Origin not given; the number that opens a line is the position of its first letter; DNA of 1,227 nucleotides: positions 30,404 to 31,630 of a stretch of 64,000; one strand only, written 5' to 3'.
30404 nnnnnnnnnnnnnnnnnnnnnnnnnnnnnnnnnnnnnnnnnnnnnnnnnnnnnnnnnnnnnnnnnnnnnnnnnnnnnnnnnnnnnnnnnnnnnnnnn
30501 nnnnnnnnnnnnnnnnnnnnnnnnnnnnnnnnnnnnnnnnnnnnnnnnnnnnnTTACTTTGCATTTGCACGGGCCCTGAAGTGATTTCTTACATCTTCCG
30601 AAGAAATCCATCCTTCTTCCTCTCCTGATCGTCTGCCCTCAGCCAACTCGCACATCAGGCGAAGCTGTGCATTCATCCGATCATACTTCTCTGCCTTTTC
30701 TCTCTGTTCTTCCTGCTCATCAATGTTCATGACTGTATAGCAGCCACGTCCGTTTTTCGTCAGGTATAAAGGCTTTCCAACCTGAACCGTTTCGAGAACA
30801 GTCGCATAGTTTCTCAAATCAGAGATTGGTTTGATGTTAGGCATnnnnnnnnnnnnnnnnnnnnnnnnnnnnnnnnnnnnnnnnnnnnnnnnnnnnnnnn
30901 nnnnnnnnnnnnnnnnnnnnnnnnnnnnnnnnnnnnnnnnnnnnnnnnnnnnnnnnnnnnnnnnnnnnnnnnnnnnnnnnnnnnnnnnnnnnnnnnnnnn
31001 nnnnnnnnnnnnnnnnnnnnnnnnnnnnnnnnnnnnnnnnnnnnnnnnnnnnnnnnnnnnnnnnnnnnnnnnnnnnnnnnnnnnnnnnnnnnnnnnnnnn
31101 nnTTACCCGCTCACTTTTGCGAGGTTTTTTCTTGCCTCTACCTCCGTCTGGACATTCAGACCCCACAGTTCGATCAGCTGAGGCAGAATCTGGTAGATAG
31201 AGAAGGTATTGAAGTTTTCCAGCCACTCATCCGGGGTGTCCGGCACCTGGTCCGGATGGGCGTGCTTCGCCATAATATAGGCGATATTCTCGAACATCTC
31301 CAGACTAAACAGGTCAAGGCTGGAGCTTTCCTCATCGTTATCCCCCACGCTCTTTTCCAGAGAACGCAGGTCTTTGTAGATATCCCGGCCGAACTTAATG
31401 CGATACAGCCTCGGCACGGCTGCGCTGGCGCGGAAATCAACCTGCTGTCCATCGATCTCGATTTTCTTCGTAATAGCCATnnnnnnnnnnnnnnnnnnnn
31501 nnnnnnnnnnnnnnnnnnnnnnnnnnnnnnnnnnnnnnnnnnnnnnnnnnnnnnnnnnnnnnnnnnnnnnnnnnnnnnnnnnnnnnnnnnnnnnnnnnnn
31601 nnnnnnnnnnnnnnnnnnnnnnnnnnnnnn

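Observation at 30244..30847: Phd/YefM–RelE/ParE toxin-antitoxin pair inserted between the tape measure and tail-chaperone genes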

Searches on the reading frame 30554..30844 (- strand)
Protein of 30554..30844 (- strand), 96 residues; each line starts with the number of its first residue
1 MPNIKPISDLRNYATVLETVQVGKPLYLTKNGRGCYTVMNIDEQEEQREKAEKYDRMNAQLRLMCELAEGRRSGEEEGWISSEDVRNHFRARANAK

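Call 3: search_protein_families(library=pfam, proteins=[window:30554-30844:-], max_evalue=0.01)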
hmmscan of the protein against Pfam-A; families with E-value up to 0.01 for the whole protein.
window:30554-30844:- (96 aa): 1 family
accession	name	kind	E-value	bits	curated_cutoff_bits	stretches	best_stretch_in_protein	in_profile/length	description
PF02604.26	PhdYeFM_antitox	-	6.4e-05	23.1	29.8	1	4-61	3-52/74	Antitoxin Phd_YefM, type II toxin-antitoxin system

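Call 4: search_protein_families(library=ncbifam, proteins=[window:30554-30844:-], max_evalue=0.01)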
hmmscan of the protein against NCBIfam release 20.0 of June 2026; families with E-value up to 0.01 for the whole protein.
window:30554-30844:- (96 aa): 1 family
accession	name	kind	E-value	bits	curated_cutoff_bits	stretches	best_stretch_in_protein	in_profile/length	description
TIGR01552.1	phd_fam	subfamily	0.0012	18.1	20.8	1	7-54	4-52/53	type II toxin-antitoxin system prevent-host-death family antitoxin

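Call 18: search_solved_structures(query=window:30554-30844:-, max_evalue=1, show_alignments=2)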
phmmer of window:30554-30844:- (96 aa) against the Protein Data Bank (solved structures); distinct sequences matched with E-value up to 1: 34.
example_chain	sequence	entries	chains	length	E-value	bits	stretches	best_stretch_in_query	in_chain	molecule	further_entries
3dym_A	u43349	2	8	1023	0.94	12.8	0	12-66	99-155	Beta-galactosidase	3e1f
1px3_A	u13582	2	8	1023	0.94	12.8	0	12-66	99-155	beta-galactosidase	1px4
43ls_A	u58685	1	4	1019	0.95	12.8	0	12-66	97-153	Beta-galactosidase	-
3iap_A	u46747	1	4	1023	0.95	12.8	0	12-66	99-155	Beta-galactosidase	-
1f4a_A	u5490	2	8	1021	0.95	12.8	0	12-66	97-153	BETA-GALACTOSIDASE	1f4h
9hki_A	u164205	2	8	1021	0.95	12.8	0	12-66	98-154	Beta-galactosidase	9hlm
5a1a_A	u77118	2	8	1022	0.95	12.8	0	12-66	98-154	BETA-GALACTOSIDASE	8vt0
3i3b_A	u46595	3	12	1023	0.95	12.8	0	12-66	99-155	Beta-galactosidase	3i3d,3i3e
3czj_A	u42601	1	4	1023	0.95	12.8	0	12-66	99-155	Beta-galactosidase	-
1jz2_A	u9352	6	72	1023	0.95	12.8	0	12-66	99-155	Beta-Galactosidase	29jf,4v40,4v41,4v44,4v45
3dyo_A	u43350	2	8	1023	0.95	12.8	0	12-66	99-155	Beta-galactosidase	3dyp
1dp0_A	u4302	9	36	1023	0.95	12.8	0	12-66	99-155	BETA-GALACTOSIDASE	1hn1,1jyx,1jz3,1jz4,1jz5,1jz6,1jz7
3muy_1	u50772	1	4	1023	0.95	12.8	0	12-66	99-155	Beta-D-galactosidase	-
8q7y_A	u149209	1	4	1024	0.95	12.8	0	12-66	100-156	Beta-galactosidase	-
3j7h_A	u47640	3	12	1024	0.95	12.8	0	12-66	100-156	Beta-galactosidase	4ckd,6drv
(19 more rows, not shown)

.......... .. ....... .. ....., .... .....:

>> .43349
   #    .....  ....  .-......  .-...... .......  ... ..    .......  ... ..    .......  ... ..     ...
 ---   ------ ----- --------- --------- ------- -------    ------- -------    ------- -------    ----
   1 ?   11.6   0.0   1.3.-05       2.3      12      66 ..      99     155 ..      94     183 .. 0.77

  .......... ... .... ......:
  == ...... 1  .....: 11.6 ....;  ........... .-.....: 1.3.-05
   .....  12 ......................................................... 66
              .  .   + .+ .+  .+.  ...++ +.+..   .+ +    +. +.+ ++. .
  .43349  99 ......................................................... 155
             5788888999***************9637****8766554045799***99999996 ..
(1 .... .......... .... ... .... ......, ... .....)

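Call 33: search_protein_families(library=padloc, proteins=[window:30554-30844:-], max_evalue=0.001)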
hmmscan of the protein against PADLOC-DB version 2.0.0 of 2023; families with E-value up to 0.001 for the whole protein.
window:30554-30844:- (96 aa): 0 families

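Call 44: find_homologous_proteins(query=window:30554-30844:-, max_evalue=0.001)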
Query window:30554-30844:- (96 aa): 1198 proteins with E <= 0.001 among 1198 candidates; the best 120 are listed.
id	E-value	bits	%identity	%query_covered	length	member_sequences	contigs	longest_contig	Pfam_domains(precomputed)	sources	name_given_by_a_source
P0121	2.1e-57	208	100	100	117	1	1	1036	-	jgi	-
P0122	7.4e-55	200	97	100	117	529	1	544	-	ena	-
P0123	7.0e-54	197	95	100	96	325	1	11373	-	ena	-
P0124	2.7e-53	195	94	100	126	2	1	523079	-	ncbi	-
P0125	4.9e-53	194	94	100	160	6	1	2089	-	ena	-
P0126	5.9e-53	194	95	100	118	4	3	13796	-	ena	-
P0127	8.9e-53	194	92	100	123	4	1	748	-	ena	-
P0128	3.2e-52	192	92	100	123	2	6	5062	-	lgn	-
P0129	1.6e-51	190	92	99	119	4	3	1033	-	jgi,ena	-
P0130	2.2e-51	189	89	99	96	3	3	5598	-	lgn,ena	-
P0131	3.2e-51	189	88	100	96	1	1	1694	PF02604.27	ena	-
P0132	3.3e-51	189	90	100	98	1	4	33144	-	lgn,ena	-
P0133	3.9e-51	188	91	100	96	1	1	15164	PF02604.27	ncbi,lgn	-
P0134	4.4e-51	188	93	100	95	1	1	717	-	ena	-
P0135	6.0e-51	188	90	100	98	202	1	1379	-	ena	-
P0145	4.1e-50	185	88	100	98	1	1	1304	PF02604.27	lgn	-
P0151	4.9e-49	182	85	100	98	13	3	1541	PF02604.27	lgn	-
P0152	6.6e-49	181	85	100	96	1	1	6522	PF02604.27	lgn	-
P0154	3.2e-48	179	83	100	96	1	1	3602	PF02604.27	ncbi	-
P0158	9.9e-48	177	84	100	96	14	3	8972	PF02604.27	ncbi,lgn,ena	-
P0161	2.6e-47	176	84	100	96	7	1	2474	PF02604.27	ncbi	-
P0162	2.7e-47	176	82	100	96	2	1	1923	PF02604.27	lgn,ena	-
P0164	3.6e-46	172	82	100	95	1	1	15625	PF02604.27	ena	-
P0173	2.3e-44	167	77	100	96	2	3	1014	PF02604.27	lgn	-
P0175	2.4e-44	167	76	100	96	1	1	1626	PF02604.27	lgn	-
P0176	3.3e-44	166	77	100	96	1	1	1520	PF02604.27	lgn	-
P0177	4.5e-44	166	77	99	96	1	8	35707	PF02604.27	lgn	-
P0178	6.3e-44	165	75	100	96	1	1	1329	PF02604.27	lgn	-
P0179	7.4e-44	165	78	100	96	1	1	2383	PF02604.27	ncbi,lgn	-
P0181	2.3e-43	164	75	100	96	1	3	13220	PF02604.27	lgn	-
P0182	2.3e-43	164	75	100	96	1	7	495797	PF02604.27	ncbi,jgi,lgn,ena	-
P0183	2.3e-43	163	74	100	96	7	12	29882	PF02604.27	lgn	-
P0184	3.2e-43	163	76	100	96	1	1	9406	PF02604.27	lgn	-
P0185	3.2e-43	163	75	100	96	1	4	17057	PF02604.27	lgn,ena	-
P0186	3.8e-43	163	75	100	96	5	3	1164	PF02604.27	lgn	-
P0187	4.4e-43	163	75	100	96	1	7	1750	PF02604.27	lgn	-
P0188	4.4e-43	163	75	99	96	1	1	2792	PF02604.27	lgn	-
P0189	4.5e-43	163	75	100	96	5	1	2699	PF02604.27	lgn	-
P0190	6.1e-43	162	74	100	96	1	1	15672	PF02604.27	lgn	-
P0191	8.4e-43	162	75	100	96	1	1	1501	PF02604.27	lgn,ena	-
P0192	8.5e-43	162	75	100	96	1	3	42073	PF02604.27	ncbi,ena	-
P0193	1.2e-42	161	76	98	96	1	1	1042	PF02604.27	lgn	-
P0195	1.9e-42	161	74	100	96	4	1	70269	PF02604.27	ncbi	-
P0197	2.4e-42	160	74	98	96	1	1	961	PF02604.27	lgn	-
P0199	3.2e-42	160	74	100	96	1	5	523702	PF02604.27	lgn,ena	-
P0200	3.2e-42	160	74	100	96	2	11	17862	PF02604.27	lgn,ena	-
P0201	3.3e-42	160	74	99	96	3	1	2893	PF02604.27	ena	-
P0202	4.4e-42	159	74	100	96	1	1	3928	PF02604.27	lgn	-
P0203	4.3e-41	156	73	100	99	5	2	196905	PF02604.27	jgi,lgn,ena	-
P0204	5.7e-41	156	74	100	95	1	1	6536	PF02604.27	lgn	-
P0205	7.8e-41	155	71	100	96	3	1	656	PF02604.27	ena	-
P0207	4.7e-40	153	71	100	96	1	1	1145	PF02604.27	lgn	-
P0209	1.2e-39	152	69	99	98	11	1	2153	PF02604.27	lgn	-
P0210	1.5e-39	151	70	100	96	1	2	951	PF02604.27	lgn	-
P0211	3.1e-39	150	71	99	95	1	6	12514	PF02604.27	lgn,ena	-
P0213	7.9e-39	149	69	99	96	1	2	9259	PF02604.27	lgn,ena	-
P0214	3.3e-38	147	69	98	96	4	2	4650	PF02604.27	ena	-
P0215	3.6e-38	147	68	98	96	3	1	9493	PF02604.27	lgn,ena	-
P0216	4.0e-38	147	70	98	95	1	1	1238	PF02604.27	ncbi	-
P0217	1.4e-37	145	69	98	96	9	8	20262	PF02604.27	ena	-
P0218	1.6e-37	145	67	99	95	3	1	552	PF02604.27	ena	-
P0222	4.6e-36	140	68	98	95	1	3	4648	PF02604.27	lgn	-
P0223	9.5e-36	139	66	99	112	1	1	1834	PF02604.27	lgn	-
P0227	5.9e-34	133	96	70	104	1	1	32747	PF02604.27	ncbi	-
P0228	8.8e-34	133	70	94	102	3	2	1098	PF02604.27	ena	-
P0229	1.8e-33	132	62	98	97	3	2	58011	PF02604.27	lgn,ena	-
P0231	5.6e-33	130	66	100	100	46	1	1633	PF02604.27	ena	-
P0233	5.2e-32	127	65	99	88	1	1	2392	PF02604.27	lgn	-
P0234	1.4e-31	126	63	100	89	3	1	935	PF02604.27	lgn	-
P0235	2.0e-31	125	69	94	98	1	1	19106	PF02604.27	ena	-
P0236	2.7e-31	125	63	100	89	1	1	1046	PF02604.27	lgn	-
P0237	3.0e-31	125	65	99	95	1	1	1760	PF02604.27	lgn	-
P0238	3.8e-31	124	63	100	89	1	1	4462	PF02604.27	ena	-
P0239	4.6e-31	124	63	96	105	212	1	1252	PF02604.27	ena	-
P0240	5.0e-31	124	63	100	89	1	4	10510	PF02604.27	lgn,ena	-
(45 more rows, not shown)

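Call 46: search_solved_structures(query=A2, max_evalue=1, show_alignments=2)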
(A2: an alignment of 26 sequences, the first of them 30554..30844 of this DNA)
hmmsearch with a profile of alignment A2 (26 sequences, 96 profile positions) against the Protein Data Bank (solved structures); distinct sequences matched with E-value up to 1: 5.
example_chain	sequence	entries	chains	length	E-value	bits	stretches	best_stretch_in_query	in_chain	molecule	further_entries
3hs2_A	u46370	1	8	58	0.2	14.9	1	11-50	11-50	Prevent host death protein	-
3hry_A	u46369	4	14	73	0.28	14.4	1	11-51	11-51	Prevent host death protein | Antitoxin phd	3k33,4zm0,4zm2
4zlx_A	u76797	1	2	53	0.3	14.3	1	11-46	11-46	Antitoxin phd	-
2a6q_A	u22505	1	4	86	0.6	13.4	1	14-71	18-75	Antitoxin yefM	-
4oh8_B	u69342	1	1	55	0.78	13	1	36-63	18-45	Ras association domain-containing protein 5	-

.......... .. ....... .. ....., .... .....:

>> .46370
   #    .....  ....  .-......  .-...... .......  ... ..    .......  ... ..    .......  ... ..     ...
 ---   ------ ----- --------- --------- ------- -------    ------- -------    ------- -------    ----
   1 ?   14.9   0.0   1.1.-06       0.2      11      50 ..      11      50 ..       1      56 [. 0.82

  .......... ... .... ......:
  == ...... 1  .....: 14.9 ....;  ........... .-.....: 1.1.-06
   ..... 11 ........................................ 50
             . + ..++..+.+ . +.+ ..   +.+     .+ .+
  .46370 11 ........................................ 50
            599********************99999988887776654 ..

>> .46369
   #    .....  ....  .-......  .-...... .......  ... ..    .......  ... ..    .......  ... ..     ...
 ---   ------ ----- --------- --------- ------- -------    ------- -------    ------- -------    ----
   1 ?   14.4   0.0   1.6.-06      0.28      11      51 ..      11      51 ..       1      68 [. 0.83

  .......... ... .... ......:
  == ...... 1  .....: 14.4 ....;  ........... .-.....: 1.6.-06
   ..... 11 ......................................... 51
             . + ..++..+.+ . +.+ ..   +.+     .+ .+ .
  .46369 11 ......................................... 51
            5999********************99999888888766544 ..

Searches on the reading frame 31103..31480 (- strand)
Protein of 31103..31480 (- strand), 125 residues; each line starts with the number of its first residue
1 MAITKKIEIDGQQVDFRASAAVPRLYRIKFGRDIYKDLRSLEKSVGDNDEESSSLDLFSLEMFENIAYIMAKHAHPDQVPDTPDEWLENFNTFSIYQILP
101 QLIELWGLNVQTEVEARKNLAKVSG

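Call 3: search_protein_families(library=pfam, proteins=[window:31103-31480:-], max_evalue=0.01)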
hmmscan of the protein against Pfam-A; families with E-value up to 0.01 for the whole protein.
window:31103-31480:- (125 aa): 0 families

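Call 4: search_protein_families(library=ncbifam, proteins=[window:31103-31480:-], max_evalue=0.01)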
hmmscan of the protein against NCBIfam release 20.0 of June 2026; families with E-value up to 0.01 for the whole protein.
window:31103-31480:- (125 aa): 0 families

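Call 8: find_related_loci(query=window:31103-31480:-, collection=viral_contigs, flank=4000)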
Query window:31103-31480:- (125 aa) in viral_contigs; peptide patterns used: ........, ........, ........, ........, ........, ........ (x = any residue, [..] = any of these).
599 stretches matched a pattern (row limit reached: there are more); 593 encode a relative of the query (tblastn E <= 1e-3); the best 80 are kept; 80 distinct loci.
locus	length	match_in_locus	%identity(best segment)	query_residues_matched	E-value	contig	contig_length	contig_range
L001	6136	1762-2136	100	1-125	4e-83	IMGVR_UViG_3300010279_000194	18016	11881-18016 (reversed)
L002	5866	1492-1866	100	1-125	4e-83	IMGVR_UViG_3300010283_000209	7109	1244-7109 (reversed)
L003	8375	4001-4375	100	1-125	4e-83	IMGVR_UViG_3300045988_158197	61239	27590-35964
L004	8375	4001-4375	100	1-125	4e-83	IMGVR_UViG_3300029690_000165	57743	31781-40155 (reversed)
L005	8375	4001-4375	100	1-125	4e-83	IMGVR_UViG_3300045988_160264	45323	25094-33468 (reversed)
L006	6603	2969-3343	99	1-125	1e-82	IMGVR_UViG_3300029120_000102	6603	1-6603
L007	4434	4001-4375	99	1-125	1e-82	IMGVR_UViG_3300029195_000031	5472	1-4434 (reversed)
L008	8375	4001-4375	99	1-125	2e-82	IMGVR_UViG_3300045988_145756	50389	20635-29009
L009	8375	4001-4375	99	1-125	2e-82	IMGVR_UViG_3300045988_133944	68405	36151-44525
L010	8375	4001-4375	99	1-125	4e-82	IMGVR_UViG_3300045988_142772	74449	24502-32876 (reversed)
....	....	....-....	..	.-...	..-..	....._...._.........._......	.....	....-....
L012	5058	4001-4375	98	1-125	1e-81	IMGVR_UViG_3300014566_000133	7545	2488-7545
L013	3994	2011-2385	98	1-125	1e-81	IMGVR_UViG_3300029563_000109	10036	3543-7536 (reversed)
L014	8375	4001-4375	98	1-125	1e-81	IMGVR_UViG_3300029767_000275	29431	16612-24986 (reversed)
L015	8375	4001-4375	98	1-125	1e-81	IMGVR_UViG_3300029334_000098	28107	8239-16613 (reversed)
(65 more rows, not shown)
